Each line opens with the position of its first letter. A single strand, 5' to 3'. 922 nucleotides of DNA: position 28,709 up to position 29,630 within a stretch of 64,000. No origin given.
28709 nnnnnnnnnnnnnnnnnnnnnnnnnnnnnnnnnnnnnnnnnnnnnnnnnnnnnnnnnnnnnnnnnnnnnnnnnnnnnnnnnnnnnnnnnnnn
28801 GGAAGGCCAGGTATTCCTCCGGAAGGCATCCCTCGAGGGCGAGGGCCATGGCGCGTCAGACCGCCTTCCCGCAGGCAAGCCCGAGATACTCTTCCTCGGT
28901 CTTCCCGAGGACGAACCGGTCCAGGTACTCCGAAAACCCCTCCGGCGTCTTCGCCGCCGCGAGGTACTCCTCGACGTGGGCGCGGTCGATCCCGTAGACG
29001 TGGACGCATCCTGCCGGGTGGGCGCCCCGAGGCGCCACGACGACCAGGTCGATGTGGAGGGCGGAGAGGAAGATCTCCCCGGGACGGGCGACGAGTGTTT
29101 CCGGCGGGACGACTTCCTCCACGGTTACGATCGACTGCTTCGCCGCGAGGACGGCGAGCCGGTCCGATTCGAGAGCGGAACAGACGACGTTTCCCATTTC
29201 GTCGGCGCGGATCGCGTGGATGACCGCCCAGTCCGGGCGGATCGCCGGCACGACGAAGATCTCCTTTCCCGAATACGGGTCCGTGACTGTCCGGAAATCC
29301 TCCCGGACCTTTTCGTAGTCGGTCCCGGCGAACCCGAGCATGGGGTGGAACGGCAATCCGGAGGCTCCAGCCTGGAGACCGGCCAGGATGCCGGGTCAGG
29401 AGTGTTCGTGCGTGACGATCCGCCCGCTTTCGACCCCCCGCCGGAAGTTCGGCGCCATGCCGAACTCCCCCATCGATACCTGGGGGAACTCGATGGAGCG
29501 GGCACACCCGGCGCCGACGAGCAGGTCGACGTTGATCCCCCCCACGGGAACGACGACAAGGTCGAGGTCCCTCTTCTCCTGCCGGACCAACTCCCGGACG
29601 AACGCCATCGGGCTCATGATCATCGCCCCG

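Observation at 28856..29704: CoA-transferase alpha subunit interrupted by one in-frame TGA followed by a SECIS-like bulged-U hairpin: candidate selenocysteine-containing CoA-transferase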

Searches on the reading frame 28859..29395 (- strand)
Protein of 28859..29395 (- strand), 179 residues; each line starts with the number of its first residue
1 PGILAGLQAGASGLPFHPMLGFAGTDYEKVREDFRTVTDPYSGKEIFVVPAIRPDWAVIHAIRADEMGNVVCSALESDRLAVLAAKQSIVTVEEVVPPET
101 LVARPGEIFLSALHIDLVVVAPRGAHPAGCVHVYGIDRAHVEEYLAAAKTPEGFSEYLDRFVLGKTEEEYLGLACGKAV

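Call 15: find_related_loci(query=A2, collection=genome_contigs, flank=4000)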
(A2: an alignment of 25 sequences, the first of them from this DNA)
Query A2 (179 aa) in genome_contigs; peptide patterns used: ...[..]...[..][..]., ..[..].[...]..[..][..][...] (x = any residue, [..] = any of these).
389 stretches matched a pattern; 335 encode a relative of the query (tblastn E <= 1e-3); the best 80 are kept; 80 distinct loci.
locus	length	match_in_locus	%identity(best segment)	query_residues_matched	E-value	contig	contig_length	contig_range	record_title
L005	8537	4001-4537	96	1-179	2e-112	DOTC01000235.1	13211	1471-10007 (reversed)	MAG TPA_asm: Deltaproteobacteria bacterium isolate UBA11853 contig_30379, whole genome shotgun sequence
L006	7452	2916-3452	95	1-179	2e-110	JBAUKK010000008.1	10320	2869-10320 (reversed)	MAG: Candidatus Deferrimicrobiaceae bacterium isolate MFD02415_ilm_asm_bin11 k127_163242, whole genome shotgun sequence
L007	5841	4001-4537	93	1-179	3e-109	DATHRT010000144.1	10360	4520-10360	MAG TPA_asm: Candidatus Limnocylindria bacterium isolate SMAG_U16032 k141_500005, whole genome shotgun sequence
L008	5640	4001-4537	93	1-179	4e-109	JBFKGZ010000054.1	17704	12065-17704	MAG: Candidatus Deferrimicrobiaceae bacterium isolate Mix_sand21.2022.07.D.23 k141_3122374_length_17704_cov_10.2105, who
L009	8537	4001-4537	93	1-179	6e-109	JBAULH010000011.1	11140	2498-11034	MAG: Candidatus Deferrimicrobiaceae bacterium isolate MFD09314_ilm_asm_bin47 k127_52428, whole genome shotgun sequence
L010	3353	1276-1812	91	1-179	7e-108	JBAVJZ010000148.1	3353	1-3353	MAG: Candidatus Deferrimicrobiaceae bacterium isolate MFD05464_ilm_asm_bin18 k127_329767, whole genome shotgun sequence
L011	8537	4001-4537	91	1-179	1e-105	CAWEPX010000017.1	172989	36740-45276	MAG: uncultured delta proteobacterium isolate MFD02923.bin.1.9 genome assembly, contig: contig_37496, whole genome shotg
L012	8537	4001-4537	88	1-179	5e-103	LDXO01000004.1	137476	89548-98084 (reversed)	MAG: Deltaproteobacteria bacterium CSP1-8 XU12_C0004, whole genome shotgun sequence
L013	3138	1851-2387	89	1-179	5e-100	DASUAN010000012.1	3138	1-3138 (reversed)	MAG TPA_asm: Candidatus Deferrimicrobiaceae bacterium isolate SMAG_U2496 k141_200949, whole genome shotgun sequence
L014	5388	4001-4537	80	1-179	2e-95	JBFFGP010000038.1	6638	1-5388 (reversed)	MAG: Candidatus Deferrimicrobiaceae bacterium isolate Mix_mud15.2022.01.53 k141_3216681_length_6638_cov_11.0000, whole g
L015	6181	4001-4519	80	1-173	2e-88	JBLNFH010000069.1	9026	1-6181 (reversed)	MAG: Deltaproteobacteria bacterium isolate MAG51 PRJNA385547_bin29_renamed_68, whole genome shotgun sequence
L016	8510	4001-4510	78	1-170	4e-88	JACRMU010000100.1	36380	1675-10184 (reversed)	MAG: Deltaproteobacteria bacterium isolate NC_groundwater_1915_Pr3_S2p5_65_9 SR2-18-S2p5_coassembly_scaffold_240044, who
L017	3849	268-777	80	1-170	1e-88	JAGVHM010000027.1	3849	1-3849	MAG: bacterium isolate DeMMO2_54 c_000000057406, whole genome shotgun sequence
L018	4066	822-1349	78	1-176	6e-88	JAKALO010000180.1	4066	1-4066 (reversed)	MAG: Deltaproteobacteria bacterium isolate WY5.bin129 NODE_47852_length_4066_cov_1.612592, whole genome shotgun sequence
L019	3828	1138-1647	56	1-170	7e-58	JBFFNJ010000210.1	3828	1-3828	MAG: Candidatus Deferrimicrobia bacterium isolate Mix_mud18.2022.04.7 k141_1735840_length_3828_cov_7.5064, whole genome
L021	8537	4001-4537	46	1-178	1e-49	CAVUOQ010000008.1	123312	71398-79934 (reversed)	MAG: uncultured delta proteobacterium isolate MFD05942.bin.2.78 genome assembly, contig: contig_23154, whole genome shot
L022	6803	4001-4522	47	1-173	1e-49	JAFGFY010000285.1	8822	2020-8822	MAG: Deltaproteobacteria bacterium isolate Zod_Metabat.1351 k87_14556564, whole genome shotgun sequence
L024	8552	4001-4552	46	1-179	1e-46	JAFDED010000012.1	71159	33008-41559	MAG: Deltaproteobacteria bacterium isolate Meg19_1012_Bin_441 Meg19_1012_Bin_441_scaffold_337, whole genome shotgun sequ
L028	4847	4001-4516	46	1-171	9e-44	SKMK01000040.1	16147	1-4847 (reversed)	MAG: Syntrophomonadaceae bacterium isolate CSSed162cmA_245 CSSed16-2cmA-9162, whole genome shotgun sequence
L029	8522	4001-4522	45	1-173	7e-43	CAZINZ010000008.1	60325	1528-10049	MAG TPA_asm: uncultured Syntrophaceae bacterium isolate binchicken_co47_43 genome assembly, contig: NODE_292_length_6032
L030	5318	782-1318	44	1-177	1e-42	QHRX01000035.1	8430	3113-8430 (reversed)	MAG: Candidatus Rokuibacteriota bacterium isolate AR44 14_1009_09_30cm_scaffold_8279_curated, whole genome shotgun seque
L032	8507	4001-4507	47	1-169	1e-40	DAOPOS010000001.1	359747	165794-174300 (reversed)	MAG TPA_asm: Syntrophales bacterium isolate AMR_MDS_1568 NODE_17_length_359747_cov_12.404691, whole genome shotgun seque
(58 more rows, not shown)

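Call 54: search_protein_families(library=pfam, proteins=[L021:158-1567:+, L021:1626-2747:+, L021:5303-6448:+, L021:6453-7352:+, L024:1404-2786:-, L029:553-2118:-, L029:2125-3447:-, L022:2022-3686:+, L028:2162-3595:+, L029:6782-7843:+], max_evalue=0.0001)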
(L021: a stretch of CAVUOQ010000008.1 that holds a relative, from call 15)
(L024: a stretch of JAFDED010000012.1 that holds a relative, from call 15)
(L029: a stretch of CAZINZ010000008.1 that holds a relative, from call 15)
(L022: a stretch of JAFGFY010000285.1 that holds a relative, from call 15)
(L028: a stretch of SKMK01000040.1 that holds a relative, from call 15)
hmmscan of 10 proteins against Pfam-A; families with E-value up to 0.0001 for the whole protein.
L021:158-1567:+ (470 aa): 3 families
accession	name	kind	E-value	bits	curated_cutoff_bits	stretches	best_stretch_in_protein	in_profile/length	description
PF02518.31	HATPase_c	-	9e-28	97.4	26.4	1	353-463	2-108/111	Histidine kinase-, DNA gyrase B-, and HSP90-like ATPase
PF00072.30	Response_reg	-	1.3e-27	96.6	30.2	1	106-216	1-110/111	Response regulator receiver domain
PF00512.31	HisKA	-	3.1e-15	56.4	26.9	1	240-304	3-63/66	His Kinase A (phospho-acceptor) domain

L021:1626-2747:+ (374 aa): 3 families
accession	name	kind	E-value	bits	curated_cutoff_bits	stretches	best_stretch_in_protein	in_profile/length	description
PF13487.12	HD_5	-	5.7e-32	111.2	27.2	1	184-339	13-169/170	HD domain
PF00072.30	Response_reg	-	6.7e-28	97.5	30.2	1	7-119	1-111/111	Response regulator receiver domain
PF01966.28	HD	-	4.2e-16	59.7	22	1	186-308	2-115/116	HD domain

L021:5303-6448:+ (382 aa): 2 families
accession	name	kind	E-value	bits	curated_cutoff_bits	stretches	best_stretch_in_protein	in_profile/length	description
PF00149.33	Metallophos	-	4.2e-14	53.8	21.5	1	157-321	1-190/191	Calcineurin-like phosphoesterase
PF12850.12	Metallophos_2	-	6.4e-05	23.4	27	0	158-252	2-82/154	Calcineurin-like phosphoesterase superfamily domain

L021:6453-7352:+ (300 aa): 1 family
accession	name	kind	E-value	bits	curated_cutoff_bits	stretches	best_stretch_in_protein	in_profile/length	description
PF04015.17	DUF362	-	2.1e-54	185.1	24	1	70-264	1-199/200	Domain of unknown function (DUF362)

L024:1404-2786:- (461 aa): 0 families

L029:553-2118:- (522 aa): 2 families
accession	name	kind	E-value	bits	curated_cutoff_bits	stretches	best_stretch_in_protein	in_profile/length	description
PF01808.24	AICARFT_IMPCHas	-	1.8e-121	405.8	25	1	138-455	1-310/311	AICARFT/IMPCHase bienzyme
PF02142.27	MGS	-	4.6e-24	84.8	24.1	1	18-133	1-94/94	MGS-like domain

L029:2125-3447:- (441 aa): 3 families
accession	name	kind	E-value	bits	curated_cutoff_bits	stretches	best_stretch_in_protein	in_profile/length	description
PF01071.24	GARS_A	-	1.7e-50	172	27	1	105-299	1-194/194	Phosphoribosylglycinamide synthetase, ATP-grasp (A) domain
PF02844.21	GARS_N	-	1.7e-25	90.1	29.5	1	3-104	2-100/100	Phosphoribosylglycinamide synthetase, N domain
PF02843.22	GARS_C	-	3.7e-09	37.2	34.8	1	334-425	1-91/92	Phosphoribosylglycinamide synthetase, C domain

L022:2022-3686:+ (555 aa): 2 families
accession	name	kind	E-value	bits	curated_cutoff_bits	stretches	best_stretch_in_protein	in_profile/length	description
PF00501.34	AMP-binding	-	1.9e-94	317.1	29.9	1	43-413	4-384/384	AMP-binding enzyme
PF13193.12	AMP-binding_C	-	1e-19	71.7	24.5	1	463-538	1-76/76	AMP-binding enzyme C-terminal domain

L028:2162-3595:+ (478 aa): 1 family
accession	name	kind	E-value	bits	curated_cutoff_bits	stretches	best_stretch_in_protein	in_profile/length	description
PF06253.16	MTTB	-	3.2e-116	388.7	25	1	9-471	30-489/500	Trimethylamine methyltransferase (MTTB)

L029:6782-7843:+ (354 aa): 1 family
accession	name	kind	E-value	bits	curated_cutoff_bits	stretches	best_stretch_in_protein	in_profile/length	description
PF01144.29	CoA_trans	-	2.5e-23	83.1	23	1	13-237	2-216/217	Coenzyme A transferase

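Call 55: search_protein_families(library=pfam, proteins=[L032:10-738:+, L032:781-1836:+, L032:1829-2647:+, L032:2667-3632:+, L032:5450-5980:+, L032:5470-7695:-, L030:2132-2914:-, L030:2984-3709:-, L022:264-1898:-, L028:268-1305:+], max_evalue=0.0001)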
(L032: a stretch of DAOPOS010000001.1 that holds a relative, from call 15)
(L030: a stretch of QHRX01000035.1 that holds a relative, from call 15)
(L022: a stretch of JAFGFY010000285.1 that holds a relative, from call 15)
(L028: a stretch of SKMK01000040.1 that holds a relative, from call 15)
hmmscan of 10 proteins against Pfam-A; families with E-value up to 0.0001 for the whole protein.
L032:10-738:+ (243 aa): 2 families
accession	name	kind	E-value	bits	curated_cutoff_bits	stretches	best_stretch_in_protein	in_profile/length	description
PF04016.18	DUF364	-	8.5e-35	120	23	1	96-234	1-143/147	Putative heavy-metal chelation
PF13938.11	DUF4213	-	3.8e-13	50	23.5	1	5-86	4-75/75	Putative heavy-metal chelation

L032:781-1836:+ (352 aa): 1 family
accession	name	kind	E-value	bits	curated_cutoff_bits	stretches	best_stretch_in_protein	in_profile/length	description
PF01144.29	CoA_trans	-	2.8e-21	76.4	23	1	11-218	2-201/217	Coenzyme A transferase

L032:1829-2647:+ (273 aa): 1 family
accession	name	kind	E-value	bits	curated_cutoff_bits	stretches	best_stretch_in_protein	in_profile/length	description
PF01144.29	CoA_trans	-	2.6e-17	63.4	23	1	11-215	4-215/217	Coenzyme A transferase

L032:2667-3632:+ (322 aa): 1 family
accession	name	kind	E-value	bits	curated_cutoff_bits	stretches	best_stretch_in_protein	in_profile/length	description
PF04909.20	Amidohydro_2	-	1.2e-41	143.9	26.4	1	95-321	49-289/289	Amidohydrolase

L032:5450-5980:+ (177 aa): 0 families

L032:5470-7695:- (742 aa): 3 families
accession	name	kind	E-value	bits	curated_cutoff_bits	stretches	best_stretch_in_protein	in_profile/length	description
PF13549.11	ATP-grasp_5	-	2.1e-60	204.3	27.6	1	527-739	2-220/221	ATP-grasp domain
PF13607.11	Succ_CoA_lig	-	3.5e-44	150.4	27.4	1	183-313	2-132/138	Succinyl-CoA ligase like flavodoxin domain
PF13380.12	CoA_binding_2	-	3.4e-16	60.2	22.8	1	40-166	1-115/116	CoA binding domain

L030:2132-2914:- (261 aa): 1 family
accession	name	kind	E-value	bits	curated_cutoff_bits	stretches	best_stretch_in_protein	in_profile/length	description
PF00535.33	Glycos_transf_2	-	4.1e-21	76.1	23.3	1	15-175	2-166/168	Glycosyl transferase family 2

L030:2984-3709:- (242 aa): 2 families
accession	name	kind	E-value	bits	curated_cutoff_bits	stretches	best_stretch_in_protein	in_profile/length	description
PF00994.29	MoCF_biosynth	-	6.1e-29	101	26.6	1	6-158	1-137/144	Probable molybdopterin binding domain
PF24102.1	FLAD1_M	-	1.1e-21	76.9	27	1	166-241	1-77/78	FAD synthase, middle domain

L022:264-1898:- (545 aa): 5 families
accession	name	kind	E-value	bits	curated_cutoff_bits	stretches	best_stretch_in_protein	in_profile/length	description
PF00158.32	Sigma54_activat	-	1.1e-68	230.6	20.2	1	217-382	2-167/168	Sigma-54 interaction domain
PF25601.1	AAA_lid_14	-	3.9e-20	71.9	27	1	388-458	1-70/87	AAA+ ATPase lid domain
PF14532.12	Sigma54_activ_2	-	1.2e-16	61.6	25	1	224-387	8-138/138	Sigma-54 interaction domain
PF07728.20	AAA_5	-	8.2e-06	26.3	22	1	240-358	2-123/139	AAA domain (dynein-related subfamily)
PF02954.25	HTH_8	-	9.2e-05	22.5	22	0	479-522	2-42/42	Bacterial regulatory protein, Fis family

L028:268-1305:+ (346 aa): 1 family
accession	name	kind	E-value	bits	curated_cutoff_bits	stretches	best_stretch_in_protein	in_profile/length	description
PF14249.11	Tocopherol_cycl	-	4.4e-30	105.4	26.6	1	128-318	144-335/335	Tocopherol cyclase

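Call 89: search_protein_representatives(protein=window:28859-29395:-)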
Query: 179 residues. Proteins with E-value up to 0.001 (for the whole library): 1791; up to 1e-10: 682; up to 1e-30: 12. The best 150 are listed.
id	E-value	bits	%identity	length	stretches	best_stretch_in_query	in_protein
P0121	9.1e-56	204.7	78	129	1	19-147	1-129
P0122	4.9e-52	192.5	53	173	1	13-171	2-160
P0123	4.0e-45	170.0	50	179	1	6-174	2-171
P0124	3.8e-44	166.8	47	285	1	1-169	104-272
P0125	1.2e-37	145.6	46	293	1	1-171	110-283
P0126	6.8e-34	133.4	42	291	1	5-171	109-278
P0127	6.1e-33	130.3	41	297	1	3-174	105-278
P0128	4.5e-32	127.5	42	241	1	1-168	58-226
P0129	7.7e-32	126.7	45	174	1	13-164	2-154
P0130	8.1e-32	126.7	42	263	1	1-158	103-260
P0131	3.2e-31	124.7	42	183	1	7-168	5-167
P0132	8.2e-31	123.4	44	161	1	13-163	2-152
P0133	4.4e-30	121.0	43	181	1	4-167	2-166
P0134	7.8e-30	120.2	42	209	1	3-175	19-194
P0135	1.8e-29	119.0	43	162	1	19-176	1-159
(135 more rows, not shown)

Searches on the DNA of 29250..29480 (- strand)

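Call 19: search_rna_families(source=window, start=29250, end=29480, threshold=evalue, max_evalue=10)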
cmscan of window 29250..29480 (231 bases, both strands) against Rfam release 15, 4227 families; matches with E-value up to 10: 3.
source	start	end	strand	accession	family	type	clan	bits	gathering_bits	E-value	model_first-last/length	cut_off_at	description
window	29299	29382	-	RF02133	HOXB13-AS1_2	Gene; lncRNA;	-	18.9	40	0.021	1-81/81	no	HOXB13 antisense RNA 1 conserved region 2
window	29295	29332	-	RF00874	mir-BART12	Gene; miRNA;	-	14.1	70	5.1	24-61/84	no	mir-BART12 microRNA precursor family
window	29260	29401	+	RF00174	Cobalamin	Cis-reg; riboswitch;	CL00101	8.9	31.5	3.5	1-189/189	no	Cobalamin riboswitch aptamer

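Call 87: build_rna_model(alignment_id=A5, structure=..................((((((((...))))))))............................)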
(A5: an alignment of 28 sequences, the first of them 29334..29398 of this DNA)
Model R1 built from alignment A5 (28 sequences, 65 columns); structure: as given.
model positions 65; base pairs 8; branch points 0; effective number of sequences 5.87; information 0.863 bits per position. Calibrated on 0.2 Mb of random sequence (short: E-values are rough).
structure used (alignment columns):
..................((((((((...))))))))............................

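Call 88: search_with_rna_model(model_id=R1, sources=[window, L005, L006, L007, L009, L010, L011, L020, L033, L060, L026, L031, L034, L035, L036, L039, L040, L041, L042, L043, L044, L045, L047, L049, L050, L051, L052, L053, L054, L056, L057, L058, L059, L061, L062, L063, L064, L065, L066, L067, L068, L069, L070, L071, L072, L073, L074, L075, L076, L077, L078, L079, L080, L081, L082, L083, L084, L085, L086, L087], max_evalue=1)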
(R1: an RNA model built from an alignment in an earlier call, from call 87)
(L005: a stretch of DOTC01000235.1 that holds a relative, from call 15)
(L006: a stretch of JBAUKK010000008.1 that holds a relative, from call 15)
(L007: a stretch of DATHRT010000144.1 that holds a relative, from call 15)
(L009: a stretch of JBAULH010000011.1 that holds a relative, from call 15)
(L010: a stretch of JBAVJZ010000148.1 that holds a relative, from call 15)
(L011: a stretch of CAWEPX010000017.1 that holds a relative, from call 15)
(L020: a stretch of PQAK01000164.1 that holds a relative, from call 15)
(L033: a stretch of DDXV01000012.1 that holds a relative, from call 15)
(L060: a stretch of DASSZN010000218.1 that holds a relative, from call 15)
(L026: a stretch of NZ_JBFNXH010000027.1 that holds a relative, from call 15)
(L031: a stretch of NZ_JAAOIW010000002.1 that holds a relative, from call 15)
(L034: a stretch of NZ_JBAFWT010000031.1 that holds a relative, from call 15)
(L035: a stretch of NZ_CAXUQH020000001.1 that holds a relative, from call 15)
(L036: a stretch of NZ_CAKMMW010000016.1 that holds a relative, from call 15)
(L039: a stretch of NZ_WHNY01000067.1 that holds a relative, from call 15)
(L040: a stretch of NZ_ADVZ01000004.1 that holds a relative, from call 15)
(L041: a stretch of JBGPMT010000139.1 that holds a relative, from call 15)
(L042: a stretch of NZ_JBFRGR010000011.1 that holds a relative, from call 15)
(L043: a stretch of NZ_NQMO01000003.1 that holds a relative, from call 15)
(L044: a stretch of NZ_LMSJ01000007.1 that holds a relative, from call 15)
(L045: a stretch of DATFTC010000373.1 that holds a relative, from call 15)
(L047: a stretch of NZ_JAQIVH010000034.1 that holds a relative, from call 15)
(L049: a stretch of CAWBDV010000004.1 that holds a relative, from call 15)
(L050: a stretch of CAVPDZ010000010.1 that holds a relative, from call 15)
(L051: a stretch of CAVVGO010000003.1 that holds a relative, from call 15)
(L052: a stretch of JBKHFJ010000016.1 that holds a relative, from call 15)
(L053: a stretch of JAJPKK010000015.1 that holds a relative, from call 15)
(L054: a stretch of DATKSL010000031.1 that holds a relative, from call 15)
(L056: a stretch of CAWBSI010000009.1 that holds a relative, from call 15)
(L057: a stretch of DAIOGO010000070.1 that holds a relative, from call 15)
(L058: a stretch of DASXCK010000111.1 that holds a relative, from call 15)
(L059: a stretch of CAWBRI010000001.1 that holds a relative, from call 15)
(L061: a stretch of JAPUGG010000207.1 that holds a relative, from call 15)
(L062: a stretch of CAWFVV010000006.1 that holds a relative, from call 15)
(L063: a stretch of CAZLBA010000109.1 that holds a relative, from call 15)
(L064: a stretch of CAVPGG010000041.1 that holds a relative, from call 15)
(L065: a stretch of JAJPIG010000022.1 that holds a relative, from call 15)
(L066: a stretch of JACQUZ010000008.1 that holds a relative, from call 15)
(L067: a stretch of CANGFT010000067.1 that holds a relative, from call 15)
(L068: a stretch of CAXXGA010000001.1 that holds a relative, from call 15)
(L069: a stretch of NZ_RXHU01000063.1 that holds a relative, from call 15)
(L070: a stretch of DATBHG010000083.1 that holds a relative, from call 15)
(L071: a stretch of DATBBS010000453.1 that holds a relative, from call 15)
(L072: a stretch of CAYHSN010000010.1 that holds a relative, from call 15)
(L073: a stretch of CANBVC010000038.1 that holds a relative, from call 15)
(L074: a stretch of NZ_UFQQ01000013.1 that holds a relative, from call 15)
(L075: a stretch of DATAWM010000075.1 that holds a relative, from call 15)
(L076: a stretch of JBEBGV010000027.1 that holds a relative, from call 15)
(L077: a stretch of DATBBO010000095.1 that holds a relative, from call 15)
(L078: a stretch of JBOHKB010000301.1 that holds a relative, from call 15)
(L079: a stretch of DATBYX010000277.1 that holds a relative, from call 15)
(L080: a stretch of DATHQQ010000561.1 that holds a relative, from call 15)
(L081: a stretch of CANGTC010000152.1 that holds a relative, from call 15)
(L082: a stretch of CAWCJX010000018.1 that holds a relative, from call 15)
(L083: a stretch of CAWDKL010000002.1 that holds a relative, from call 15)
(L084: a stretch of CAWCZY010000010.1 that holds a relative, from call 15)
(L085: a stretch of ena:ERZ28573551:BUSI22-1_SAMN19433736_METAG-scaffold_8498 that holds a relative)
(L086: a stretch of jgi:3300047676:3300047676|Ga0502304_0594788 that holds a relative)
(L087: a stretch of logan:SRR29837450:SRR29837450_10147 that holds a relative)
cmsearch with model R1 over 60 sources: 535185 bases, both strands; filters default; matches with E-value up to 1: 22.
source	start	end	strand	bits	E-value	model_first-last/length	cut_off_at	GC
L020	3998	4062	+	81.3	4e-15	1-65/65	no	0.72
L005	3998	4062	+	79.5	1e-14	1-65/65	no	0.71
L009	3998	4062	+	79.5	1e-14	1-65/65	no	0.71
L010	1273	1337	+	79.5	1e-14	1-65/65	no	0.71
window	29334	29398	-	79.1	1.2e-14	1-65/65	no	0.69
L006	2913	2977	+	79.1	1.2e-14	1-65/65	no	0.69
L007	3998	4062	+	79.1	1.2e-14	1-65/65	no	0.69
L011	3998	4062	+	78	2.1e-14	1-65/65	no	0.68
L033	3998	4062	+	76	6e-14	1-65/65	no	0.71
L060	3992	4056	+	61.6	8.8e-11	1-65/65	no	0.68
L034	3998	4062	+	40.2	4.5e-06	1-65/65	no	0.75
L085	4075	4139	+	36.2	3.3e-05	1-65/65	no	0.72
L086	5743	5807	+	33.2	0.00015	1-65/65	no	0.72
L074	3998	4062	+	31.8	0.0003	1-65/65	no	0.74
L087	6037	6101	+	30.6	0.00056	1-65/65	no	0.69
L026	3998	4062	+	30.3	0.00067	1-65/65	no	0.57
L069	3969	4023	+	24.5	0.012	1-65/65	no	0.75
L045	3998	4062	+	24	0.016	1-65/65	no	0.68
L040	3998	4062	+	22.9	0.028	1-65/65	no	0.72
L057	591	632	+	18.3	0.28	19-60/65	no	0.71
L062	6211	6250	-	18.1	0.32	1-65/65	no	0.62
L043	3968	4023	+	18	0.33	1-65/65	no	0.71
